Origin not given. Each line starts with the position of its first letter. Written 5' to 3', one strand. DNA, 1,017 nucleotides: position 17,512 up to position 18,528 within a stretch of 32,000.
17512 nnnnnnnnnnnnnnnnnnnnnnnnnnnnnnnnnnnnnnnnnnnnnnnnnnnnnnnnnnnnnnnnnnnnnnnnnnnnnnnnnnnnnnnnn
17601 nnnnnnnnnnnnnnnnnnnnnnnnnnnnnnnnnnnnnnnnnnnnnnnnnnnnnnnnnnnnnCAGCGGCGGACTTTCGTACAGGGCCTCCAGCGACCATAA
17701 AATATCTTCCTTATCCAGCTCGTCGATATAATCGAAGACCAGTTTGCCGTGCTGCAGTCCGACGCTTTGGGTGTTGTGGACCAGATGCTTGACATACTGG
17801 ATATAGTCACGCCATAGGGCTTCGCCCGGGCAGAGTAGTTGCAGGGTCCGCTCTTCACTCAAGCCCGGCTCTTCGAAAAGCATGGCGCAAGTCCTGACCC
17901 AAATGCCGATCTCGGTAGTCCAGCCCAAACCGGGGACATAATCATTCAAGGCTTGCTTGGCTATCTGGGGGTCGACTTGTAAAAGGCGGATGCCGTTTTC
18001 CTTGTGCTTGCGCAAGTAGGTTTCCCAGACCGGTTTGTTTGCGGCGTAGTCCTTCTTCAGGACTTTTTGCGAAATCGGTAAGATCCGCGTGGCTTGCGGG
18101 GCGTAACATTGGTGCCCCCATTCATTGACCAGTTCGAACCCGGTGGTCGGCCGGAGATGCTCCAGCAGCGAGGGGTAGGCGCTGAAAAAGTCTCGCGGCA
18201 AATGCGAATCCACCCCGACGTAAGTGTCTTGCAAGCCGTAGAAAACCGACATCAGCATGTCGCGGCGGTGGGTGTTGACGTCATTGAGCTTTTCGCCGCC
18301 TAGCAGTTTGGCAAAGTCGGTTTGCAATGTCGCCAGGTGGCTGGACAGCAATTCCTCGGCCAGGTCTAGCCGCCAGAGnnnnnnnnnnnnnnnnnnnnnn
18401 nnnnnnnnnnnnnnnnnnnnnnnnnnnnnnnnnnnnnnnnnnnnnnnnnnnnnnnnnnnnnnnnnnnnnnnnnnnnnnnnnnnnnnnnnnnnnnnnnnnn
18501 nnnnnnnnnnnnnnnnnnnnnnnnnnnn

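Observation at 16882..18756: One-component fusion: XRE HTH + unknown 260-aa domain + glycine/sarcosine-N-methyltransferase-like enzyme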

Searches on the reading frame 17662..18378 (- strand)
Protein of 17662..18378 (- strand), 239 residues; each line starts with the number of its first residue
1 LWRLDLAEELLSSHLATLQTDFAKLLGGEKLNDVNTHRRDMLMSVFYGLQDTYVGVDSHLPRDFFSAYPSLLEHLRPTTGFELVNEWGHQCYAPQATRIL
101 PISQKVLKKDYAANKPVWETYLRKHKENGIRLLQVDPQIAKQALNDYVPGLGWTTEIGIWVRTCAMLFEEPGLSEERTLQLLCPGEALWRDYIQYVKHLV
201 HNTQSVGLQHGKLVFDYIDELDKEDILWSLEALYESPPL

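Call 26: find_related_loci(query=A2, collection=genome_contigs, flank=8000)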
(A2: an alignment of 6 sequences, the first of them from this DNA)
Query A2 (239 aa) in genome_contigs; peptide patterns used: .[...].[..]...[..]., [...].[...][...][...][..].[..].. (x = any residue, [..] = any of these).
41 stretches matched a pattern; 4 encode a relative of the query (tblastn E <= 1e-3); 4 distinct loci.
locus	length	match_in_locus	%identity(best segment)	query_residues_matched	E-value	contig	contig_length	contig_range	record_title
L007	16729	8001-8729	35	6-235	2e-36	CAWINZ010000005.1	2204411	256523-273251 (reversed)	MAG: uncultured Solirubrobacterales bacterium isolate MFD05442.bin.1.330 genome assembly, contig: contig_861, whole geno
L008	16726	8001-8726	32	6-235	2e-35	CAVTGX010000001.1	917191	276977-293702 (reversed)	MAG: uncultured Actinomycetes bacterium isolate MFD06085.bin.2.89 genome assembly, contig: contig_10430, whole genome sh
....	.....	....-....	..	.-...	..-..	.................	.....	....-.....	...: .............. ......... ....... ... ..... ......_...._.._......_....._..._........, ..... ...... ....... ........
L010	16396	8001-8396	25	53-195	2e-4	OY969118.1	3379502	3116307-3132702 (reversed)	MAG: uncultured Solirubrobacterales bacterium isolate MFD10113.bin.2.33 genome assembly, chromosome: 1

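Call 30: search_protein_families(library=pfam, proteins=[L010:7458-9365:+, L007:7851-9998:+, L007:9995-10327:-, L007:10482-11057:+, L010:9663-10031:+, L010:10028-10486:-, L010:6806-7117:+, L007:5683-7683:+], max_evalue=0.01)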
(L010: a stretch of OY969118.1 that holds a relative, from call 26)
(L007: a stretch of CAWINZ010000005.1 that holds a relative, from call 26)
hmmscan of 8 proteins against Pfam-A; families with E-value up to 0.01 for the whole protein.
L010:7458-9365:+ (635 aa): 0 families

L007:7851-9998:+ (715 aa): 6 families
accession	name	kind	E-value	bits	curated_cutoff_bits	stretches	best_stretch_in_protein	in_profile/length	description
PF13649.12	Methyltransf_25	-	2.6e-07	31.7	27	1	331-430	1-97/97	Methyltransferase domain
PF08242.18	Methyltransf_12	-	2e-06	28.9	30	1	332-432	1-98/98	Methyltransferase domain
PF08241.18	Methyltransf_11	-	7.4e-06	27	21.2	1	332-434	1-95/95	Methyltransferase domain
PF13847.12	Methyltransf_31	-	6.2e-05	23.1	27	1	329-438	5-113/145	Methyltransferase domain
PF13489.12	Methyltransf_23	-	0.0033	17.6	27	1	322-446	17-126/164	Methyltransferase domain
PF00211.25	Guanylate_cyc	-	0.0046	17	21.9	0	563-631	10-81/183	Adenylate and Guanylate cyclase catalytic domain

L007:9995-10327:- (110 aa): 0 families

L007:10482-11057:+ (191 aa): 0 families

L010:9663-10031:+ (122 aa): 1 family
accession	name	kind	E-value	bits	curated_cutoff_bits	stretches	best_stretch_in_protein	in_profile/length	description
PF00589.27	Phage_integrase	-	0.0014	18.8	27.1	1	25-49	145-169/172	Phage integrase family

L010:10028-10486:- (152 aa): 0 families

L010:6806-7117:+ (103 aa): 0 families

L007:5683-7683:+ (666 aa): 1 family
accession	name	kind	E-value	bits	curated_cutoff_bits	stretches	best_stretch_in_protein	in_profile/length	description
PF13020.12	NOV_C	-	0.0057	17.1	22.1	0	309-358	27-76/91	Protein NO VEIN, C-terminal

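Call 43: search_protein_families(library=ncbifam, proteins=[L010:7458-9365:+], max_evalue=0.001)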
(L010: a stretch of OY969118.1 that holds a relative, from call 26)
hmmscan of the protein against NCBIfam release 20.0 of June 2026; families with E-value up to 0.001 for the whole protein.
L010:7458-9365:+ (635 aa): 1 family
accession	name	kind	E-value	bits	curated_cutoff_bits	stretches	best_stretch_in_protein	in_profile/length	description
NF051855.1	GlySarMtaseBact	equivalog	1.2e-18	67.7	350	1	343-592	23-243/259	glycine/sarcosine N-methyltransferase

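Call 52: search_protein_representatives(alignment_id=A2)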
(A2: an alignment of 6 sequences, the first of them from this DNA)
Query: 6 sequences, 242 profile positions. Proteins with E-value up to 0.001 (for the whole library): 205; up to 1e-10: 62; up to 1e-30: 16. The best 150 are listed.
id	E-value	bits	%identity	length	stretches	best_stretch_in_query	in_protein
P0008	8.0e-76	271.0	-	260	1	2-215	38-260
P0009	1.3e-73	263.7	-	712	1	2-242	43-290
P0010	7.3e-69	248.2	-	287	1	59-242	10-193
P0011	3.6e-67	242.6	-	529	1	3-242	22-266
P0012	4.9e-65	235.6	-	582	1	2-240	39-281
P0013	1.3e-59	217.8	-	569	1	2-242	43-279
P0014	3.1e-56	206.8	-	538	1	3-242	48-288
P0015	2.9e-52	193.8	-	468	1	5-242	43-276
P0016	2.4e-51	190.8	-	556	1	5-242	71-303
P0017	3.8e-50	186.9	-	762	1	3-242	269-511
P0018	1.3e-44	168.8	-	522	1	11-242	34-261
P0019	1.5e-42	162.0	-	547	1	22-242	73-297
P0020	5.8e-38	147.0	-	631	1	3-242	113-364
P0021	2.8e-35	138.2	-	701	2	15-217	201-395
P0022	7.7e-35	136.8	-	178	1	1-114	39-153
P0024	9.2e-19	84.1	-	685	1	12-210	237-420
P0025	1.2e-16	77.2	-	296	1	32-235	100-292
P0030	4.6e-15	72.0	-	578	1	50-219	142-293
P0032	1.1e-14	70.8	-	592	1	15-217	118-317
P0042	5.0e-14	68.6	-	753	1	49-211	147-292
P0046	7.1e-14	68.1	-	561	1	23-226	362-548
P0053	4.5e-12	62.2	-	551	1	49-208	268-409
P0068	6.0e-11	58.5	-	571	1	3-237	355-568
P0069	1.3e-10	57.5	-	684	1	14-203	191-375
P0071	1.8e-10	56.9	-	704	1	34-208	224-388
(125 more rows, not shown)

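Call 57: search_protein_families(library=pfam, alignment_id=A4, max_evalue=0.001)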
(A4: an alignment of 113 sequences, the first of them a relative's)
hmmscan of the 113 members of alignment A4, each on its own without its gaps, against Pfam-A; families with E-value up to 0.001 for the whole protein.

A. member 1, P0008 (260 aa): 0 families

B. families by the number of members that match (of 113 scanned): 13 families
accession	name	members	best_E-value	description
PF13649.12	Methyltransf_25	39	1.8e-12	Methyltransferase domain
PF08241.18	Methyltransf_11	34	6.4e-11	Methyltransferase domain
PF08242.18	Methyltransf_12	24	1.9e-08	Methyltransferase domain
PF13847.12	Methyltransf_31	21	5.4e-09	Methyltransferase domain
PF13489.12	Methyltransf_23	16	3.1e-08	Methyltransferase domain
PF00528.27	BPD_transp_1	2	2e-08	Binding-protein-dependent transport system inner membrane component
PF00656.27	Peptidase_C14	1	1.1e-18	Caspase domain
PF06745.19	ATPase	1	4.3e-12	KaiC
PF04445.19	SAM_MT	1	7.6e-05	Putative SAM-dependent methyltransferase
PF24336.1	DUF7504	1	7.7e-05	Family of unknown function (DUF7504)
PF00398.26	RrnaAD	1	8.7e-05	Ribosomal RNA adenine dimethylase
PF01209.24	Ubie_methyltran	1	0.00018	ubiE/COQ5 methyltransferase family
PF05401.17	NodS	1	0.0002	Nodulation protein S (NodS)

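Call 62: find_homologous_proteins(query=A5, max_evalue=0.001)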
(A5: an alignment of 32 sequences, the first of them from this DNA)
Query A5 (32 sequences) (239 aa, profile of the alignment): 5 proteins with E <= 0.001 among 4773 candidates.
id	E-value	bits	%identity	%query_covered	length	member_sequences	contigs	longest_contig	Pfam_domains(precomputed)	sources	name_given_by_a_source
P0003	2.3e-60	222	55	97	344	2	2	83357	PF13744.13,PF12844.14,PF13413.13,PF01381.29,PF13560.13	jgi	jgi:transcriptional regulator with XRE-family HTH domain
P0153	2.0e-41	160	25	49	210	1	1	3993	-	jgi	jgi:hypothetical protein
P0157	8.9e-39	151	25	52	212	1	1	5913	-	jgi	jgi:hypothetical protein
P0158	2.8e-30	124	24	56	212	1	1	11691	-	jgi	jgi:hypothetical protein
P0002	4.5e-19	87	76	45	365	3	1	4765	PF13649.13,PF08242.19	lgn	-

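Call 64: search_solved_structures(query=A5, max_evalue=10, show_alignments=2)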
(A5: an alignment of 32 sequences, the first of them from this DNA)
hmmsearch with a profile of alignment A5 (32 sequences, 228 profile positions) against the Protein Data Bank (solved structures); distinct sequences matched with E-value up to 10: 1.
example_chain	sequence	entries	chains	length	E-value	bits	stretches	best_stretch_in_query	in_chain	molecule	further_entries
3r3p_A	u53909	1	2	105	0.014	18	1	75-121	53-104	Mobile intron protein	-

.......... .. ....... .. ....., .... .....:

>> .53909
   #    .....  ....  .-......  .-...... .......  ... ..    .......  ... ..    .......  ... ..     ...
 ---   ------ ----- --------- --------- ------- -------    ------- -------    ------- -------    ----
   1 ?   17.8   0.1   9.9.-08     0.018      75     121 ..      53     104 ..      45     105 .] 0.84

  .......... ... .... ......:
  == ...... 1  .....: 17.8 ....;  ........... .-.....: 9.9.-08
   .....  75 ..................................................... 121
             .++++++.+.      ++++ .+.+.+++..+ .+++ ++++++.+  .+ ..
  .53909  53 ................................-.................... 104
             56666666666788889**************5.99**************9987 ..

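Call 66: search_protein_families(library=pfam, proteins=[P0017, P0020, P0021, P0024, P0046, P0068, P0069, P0071, P0053, P0042], max_evalue=0.01)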
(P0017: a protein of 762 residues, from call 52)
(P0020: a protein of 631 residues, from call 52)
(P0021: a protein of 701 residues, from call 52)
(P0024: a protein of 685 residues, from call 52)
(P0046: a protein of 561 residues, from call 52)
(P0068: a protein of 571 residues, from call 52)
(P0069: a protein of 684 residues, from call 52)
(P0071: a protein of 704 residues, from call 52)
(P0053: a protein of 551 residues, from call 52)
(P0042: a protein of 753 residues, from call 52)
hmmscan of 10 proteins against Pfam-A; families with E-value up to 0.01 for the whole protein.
P0017 (762 aa): 5 families
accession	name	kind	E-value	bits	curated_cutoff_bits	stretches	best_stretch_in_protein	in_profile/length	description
PF00656.27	Peptidase_C14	-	1.1e-18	68.2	21.4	1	2-217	2-211/233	Caspase domain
PF08241.18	Methyltransf_11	-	2.7e-06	28.4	21.2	1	549-651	2-95/95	Methyltransferase domain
PF13649.12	Methyltransf_25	-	4.2e-06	27.8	27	1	547-647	1-97/97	Methyltransferase domain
PF08242.18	Methyltransf_12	-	0.00036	21.7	30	1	581-649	32-98/98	Methyltransferase domain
PF12770.12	CHAT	-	0.0043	17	24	1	5-86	82-155/289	CHAT domain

P0020 (631 aa): 8 families
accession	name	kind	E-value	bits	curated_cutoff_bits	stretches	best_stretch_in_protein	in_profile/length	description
PF13649.12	Methyltransf_25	-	1.8e-12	48.2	27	1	404-500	1-97/97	Methyltransferase domain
PF08242.18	Methyltransf_12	-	5.6e-08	33.9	30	1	405-502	1-98/98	Methyltransferase domain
PF08241.18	Methyltransf_11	-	9.8e-08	33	21.2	1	405-503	1-94/95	Methyltransferase domain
PF13489.12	Methyltransf_23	-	2.9e-06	27.6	27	1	386-519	9-129/164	Methyltransferase domain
PF13847.12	Methyltransf_31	-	0.00024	21.2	27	1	403-508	6-113/145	Methyltransferase domain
PF00398.26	RrnaAD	-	0.0061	16.1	24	1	402-446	32-77/263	Ribosomal RNA adenine dimethylase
PF01739.24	CheR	-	0.0065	16.4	27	0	458-504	129-173/195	CheR methyltransferase, SAM binding domain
PF03848.20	TehB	-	0.0082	16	20.4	0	403-501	33-129/193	Tellurite resistance protein TehB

P0021 (701 aa): 7 families
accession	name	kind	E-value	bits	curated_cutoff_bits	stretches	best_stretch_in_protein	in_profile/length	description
PF13649.12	Methyltransf_25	-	9.3e-10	39.5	27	1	488-585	1-97/97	Methyltransferase domain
PF08242.18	Methyltransf_12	-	2.3e-07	31.9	30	1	489-587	1-98/98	Methyltransferase domain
PF13847.12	Methyltransf_31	-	2.7e-07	30.8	27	1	485-596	4-116/145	Methyltransferase domain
PF08241.18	Methyltransf_11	-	5.9e-07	30.5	21.2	1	489-589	1-95/95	Methyltransferase domain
PF13489.12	Methyltransf_23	-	0.00014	22.1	27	1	484-677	22-163/164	Methyltransferase domain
PF05401.17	NodS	-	0.0002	21.7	24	1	442-589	7-144/201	Nodulation protein S (NodS)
PF01739.24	CheR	-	0.0015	18.5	27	0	531-589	118-173/195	CheR methyltransferase, SAM binding domain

P0024 (685 aa): 4 families
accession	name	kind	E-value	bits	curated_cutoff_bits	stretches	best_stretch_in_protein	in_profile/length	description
PF08242.18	Methyltransf_12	-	0.0007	20.7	30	1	463-561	1-98/98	Methyltransferase domain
PF13649.12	Methyltransf_25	-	0.0047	18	27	0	462-559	1-97/97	Methyltransferase domain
PF13489.12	Methyltransf_23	-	0.0061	16.7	27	0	458-655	22-159/164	Methyltransferase domain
PF08241.18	Methyltransf_11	-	0.01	16.9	21.2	0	463-563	1-95/95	Methyltransferase domain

P0046 (561 aa): 1 family
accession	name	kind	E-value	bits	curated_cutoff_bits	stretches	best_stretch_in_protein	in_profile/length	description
PF00528.27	BPD_transp_1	-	2.7e-06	27.7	26.4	1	97-252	14-174/184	Binding-protein-dependent transport system inner membrane component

P0068 (571 aa): 1 family
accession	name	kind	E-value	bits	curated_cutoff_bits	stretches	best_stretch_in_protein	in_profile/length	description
PF00528.27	BPD_transp_1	-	2e-08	34.6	26.4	1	84-256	6-172/184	Binding-protein-dependent transport system inner membrane component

P0069 (684 aa): 5 families
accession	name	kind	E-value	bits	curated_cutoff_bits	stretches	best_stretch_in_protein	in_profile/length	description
PF13649.12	Methyltransf_25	-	1.7e-08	35.4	27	1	436-533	1-97/97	Methyltransferase domain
PF08241.18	Methyltransf_11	-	7.3e-05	23.8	21.2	1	437-537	1-95/95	Methyltransferase domain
PF04445.19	SAM_MT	-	7.6e-05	22.7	26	1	433-474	72-113/230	Putative SAM-dependent methyltransferase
PF13489.12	Methyltransf_23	-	0.00021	21.5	27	1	418-560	7-135/164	Methyltransferase domain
PF08242.18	Methyltransf_12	-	0.0037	18.4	30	0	437-535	1-98/98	Methyltransferase domain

P0071 (704 aa): 3 families
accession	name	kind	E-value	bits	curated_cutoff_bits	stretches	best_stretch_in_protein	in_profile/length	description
PF13649.12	Methyltransf_25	-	2e-06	28.8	27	1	435-533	1-97/97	Methyltransferase domain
PF13847.12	Methyltransf_31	-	0.00012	22.2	27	1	432-541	4-113/145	Methyltransferase domain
PF08241.18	Methyltransf_11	-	0.001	20.1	21.2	1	436-537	1-95/95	Methyltransferase domain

P0053 (551 aa): 0 families

P0042 (753 aa): 2 families
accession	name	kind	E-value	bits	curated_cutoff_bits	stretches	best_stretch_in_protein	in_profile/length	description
PF13649.12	Methyltransf_25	-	0.00049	21.2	27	1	335-434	1-97/97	Methyltransferase domain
PF08241.18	Methyltransf_11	-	0.00071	20.6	21.2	1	336-438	1-95/95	Methyltransferase domain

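Call 68: search_protein_families(library=ncbifam, proteins=[P0046, P0068, P0030, P0032, P0011, P0012, P0017, P0025], max_evalue=0.001)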
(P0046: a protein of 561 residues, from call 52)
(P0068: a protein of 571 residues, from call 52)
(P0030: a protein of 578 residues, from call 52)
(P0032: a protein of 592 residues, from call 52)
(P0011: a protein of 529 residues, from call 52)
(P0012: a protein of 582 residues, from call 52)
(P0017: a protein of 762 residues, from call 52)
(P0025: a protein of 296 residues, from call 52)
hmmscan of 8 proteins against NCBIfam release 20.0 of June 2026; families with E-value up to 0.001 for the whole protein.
P0046 (561 aa): 8 families
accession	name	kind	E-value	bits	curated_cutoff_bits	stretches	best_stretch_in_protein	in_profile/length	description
NF007047.0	PRK09500.1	equivalog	1.2e-11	44.7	326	1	25-257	19-252/257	spermidine/putrescine ABC transporter permease PotC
TIGR03262.1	PhnU2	equivalog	4.7e-07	28.8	593.25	1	23-293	17-293/546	putative 2-aminoethylphosphonate ABC transporter permease subunit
NF007889.0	PRK10592.1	equivalog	1.1e-05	25.2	476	1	21-254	20-260/281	putrescine ABC transporter permease PotI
TIGR02141.1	modB_ABC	equivalog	2.1e-05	24.3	182.6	1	137-253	83-200/208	molybdate ABC transporter permease subunit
NF007044.0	PRK09497.1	equivalog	7.3e-05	22.4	348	0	6-140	5-138/285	spermidine/putrescine ABC transporter permease PotB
NF043073.1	MMSYN1_0195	equivalog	8.1e-05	21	1250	1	21-209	14-202/1021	spermidine/putrescine ABC transporter permease/substrate-binding protein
TIGR01581.1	Mo_ABC_porter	hypoth_equivalog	0.00023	20.7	210.3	1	140-247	109-219/225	ABC transporter permease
NF007963.0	PRK10683.1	equivalog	0.00024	20.6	489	1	152-249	203-300/317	putrescine ABC transporter permease PotH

P0068 (571 aa): 7 families
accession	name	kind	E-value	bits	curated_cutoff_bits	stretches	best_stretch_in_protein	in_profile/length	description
NF007047.0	PRK09500.1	equivalog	1.4e-14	54.4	326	1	16-259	8-251/257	spermidine/putrescine ABC transporter permease PotC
NF007889.0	PRK10592.1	equivalog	1.2e-13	51.4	476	1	10-270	10-274/281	putrescine ABC transporter permease PotI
NF043073.1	MMSYN1_0195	equivalog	3.2e-13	48.8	1250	1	20-271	11-259/1021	spermidine/putrescine ABC transporter permease/substrate-binding protein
TIGR02141.1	modB_ABC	equivalog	1.5e-05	24.7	182.6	1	76-259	7-205/208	molybdate ABC transporter permease subunit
TIGR01581.1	Mo_ABC_porter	hypoth_equivalog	1.7e-05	24.4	210.3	1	53-250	7-219/225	ABC transporter permease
NF011624.0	PRK15050.1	equivalog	2.2e-05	23.7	247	1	135-270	160-293/297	2-aminoethylphosphonate ABC transporter permease subunit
TIGR03255.1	PhnV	equivalog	3.6e-05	23.5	358.7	1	14-256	15-261/270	2-aminoethylphosphonate ABC transport system, membrane component PhnV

P0030 (578 aa): 5 families
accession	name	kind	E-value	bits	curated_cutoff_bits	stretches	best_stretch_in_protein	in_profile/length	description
NF051855.1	GlySarMtaseBact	equivalog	3.8e-31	108.7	350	1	310-576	22-257/259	glycine/sarcosine N-methyltransferase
NF043040.1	corrin_prot_MT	hypoth_equivalog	1.4e-10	41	180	1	326-455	27-154/216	corrinoid protein-associated methyltransferase CpaM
TIGR02021.1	BchM-ChlM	equivalog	2e-05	24.1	158.9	1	329-406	40-120/218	magnesium protoporphyrin IX methyltransferase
NF001241.0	PRK00216.1-2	equivalog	4.4e-05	23.2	327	1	328-456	38-155/231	demethylmenaquinone methyltransferase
NF011529.0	PRK14968.1-3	equivalog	0.00068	19.1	162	0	333-406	26-100/198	putative methyltransferase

P0032 (592 aa): 2 families
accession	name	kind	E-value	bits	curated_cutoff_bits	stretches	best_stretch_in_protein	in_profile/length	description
NF051855.1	GlySarMtaseBact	equivalog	9e-26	91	350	1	323-590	22-256/259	glycine/sarcosine N-methyltransferase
NF041820.1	daptide_MTase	equivalog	0.0009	18.8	175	0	356-466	35-144/243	daptide-type RiPP biosynthesis methyltransferase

P0011 (529 aa): 3 families
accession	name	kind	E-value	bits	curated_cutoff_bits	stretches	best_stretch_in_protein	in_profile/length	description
NF051855.1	GlySarMtaseBact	equivalog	1.4e-27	96.9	350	1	265-515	23-256/259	glycine/sarcosine N-methyltransferase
NF043040.1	corrin_prot_MT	hypoth_equivalog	2.3e-07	30.5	180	1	288-406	31-148/216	corrinoid protein-associated methyltransferase CpaM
TIGR01934.1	MenG_MenH_UbiE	subfamily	0.00088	18.6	158.35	0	291-407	32-143/223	ubiquinone/menaquinone biosynthesis methyltransferase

P0012 (582 aa): 1 family
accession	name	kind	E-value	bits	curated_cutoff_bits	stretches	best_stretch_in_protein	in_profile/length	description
NF051855.1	GlySarMtaseBact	equivalog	1.4e-19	70.7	350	1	283-545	24-255/259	glycine/sarcosine N-methyltransferase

P0017 (762 aa): 4 families
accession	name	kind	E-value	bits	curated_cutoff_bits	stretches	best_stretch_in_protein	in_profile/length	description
NF047832.1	caspase_w_EACC1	subfamily_domain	2.9e-31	108.6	140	1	3-216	2-207/211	caspase, EACC1-associated type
NF051855.1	GlySarMtaseBact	equivalog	1.8e-22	80.2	350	1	511-752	24-250/259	glycine/sarcosine N-methyltransferase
NF047649.1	MTase_UXPK_star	exception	0.00036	19.6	460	1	536-655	70-185/283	methyltransferase/UXPK-star double selenoprotein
NF041537.1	ArsM_AhpD_UU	exception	0.0006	18.7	510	1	538-671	71-200/345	arsenite methyltransferase/AhpD domain selenoprotein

P0025 (296 aa): 0 families
